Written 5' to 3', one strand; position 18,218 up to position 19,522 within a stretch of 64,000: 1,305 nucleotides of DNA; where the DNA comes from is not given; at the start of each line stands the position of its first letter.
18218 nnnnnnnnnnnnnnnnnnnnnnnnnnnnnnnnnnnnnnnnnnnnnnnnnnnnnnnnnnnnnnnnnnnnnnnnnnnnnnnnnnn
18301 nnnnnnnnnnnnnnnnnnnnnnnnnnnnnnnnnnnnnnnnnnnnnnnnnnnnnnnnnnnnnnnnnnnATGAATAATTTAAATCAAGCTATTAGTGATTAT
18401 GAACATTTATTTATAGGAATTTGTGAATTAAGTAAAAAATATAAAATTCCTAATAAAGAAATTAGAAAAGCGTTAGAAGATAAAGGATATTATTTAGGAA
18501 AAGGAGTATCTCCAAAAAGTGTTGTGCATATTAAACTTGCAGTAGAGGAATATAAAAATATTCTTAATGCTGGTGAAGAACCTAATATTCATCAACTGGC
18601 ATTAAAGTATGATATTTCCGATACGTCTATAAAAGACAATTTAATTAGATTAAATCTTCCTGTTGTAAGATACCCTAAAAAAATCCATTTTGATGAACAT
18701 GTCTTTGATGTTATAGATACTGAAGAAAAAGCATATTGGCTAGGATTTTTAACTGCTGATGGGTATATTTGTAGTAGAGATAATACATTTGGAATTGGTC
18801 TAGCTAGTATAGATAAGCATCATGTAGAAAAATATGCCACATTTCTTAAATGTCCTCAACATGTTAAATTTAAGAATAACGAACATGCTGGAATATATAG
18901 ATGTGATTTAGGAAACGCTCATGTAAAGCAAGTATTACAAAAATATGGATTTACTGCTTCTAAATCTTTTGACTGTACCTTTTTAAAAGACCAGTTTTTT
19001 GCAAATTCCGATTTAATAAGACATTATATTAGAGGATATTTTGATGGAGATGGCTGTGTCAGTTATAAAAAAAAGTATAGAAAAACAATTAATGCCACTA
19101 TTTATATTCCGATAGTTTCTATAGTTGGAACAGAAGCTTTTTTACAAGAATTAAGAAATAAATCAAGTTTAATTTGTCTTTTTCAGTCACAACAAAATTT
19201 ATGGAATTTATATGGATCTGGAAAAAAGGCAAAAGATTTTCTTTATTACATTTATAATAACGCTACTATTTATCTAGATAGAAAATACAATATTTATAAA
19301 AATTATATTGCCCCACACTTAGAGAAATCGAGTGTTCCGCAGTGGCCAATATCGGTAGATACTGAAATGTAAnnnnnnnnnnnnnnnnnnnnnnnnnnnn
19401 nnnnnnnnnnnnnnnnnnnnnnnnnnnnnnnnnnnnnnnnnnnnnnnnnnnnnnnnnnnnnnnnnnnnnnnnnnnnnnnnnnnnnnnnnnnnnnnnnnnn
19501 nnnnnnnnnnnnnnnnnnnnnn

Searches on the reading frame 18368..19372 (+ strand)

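Call 21: search_protein_families(library=pfam, proteins=[window:18368-19372:+], max_evalue=0.001)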
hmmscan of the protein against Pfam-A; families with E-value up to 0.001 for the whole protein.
window:18368-19372:+ (334 aa): 1 family
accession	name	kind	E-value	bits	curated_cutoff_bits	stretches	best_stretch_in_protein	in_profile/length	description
PF14528.11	LAGLIDADG_3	-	1.4e-09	38.5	22.5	1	216-244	2-29/82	LAGLIDADG-like domain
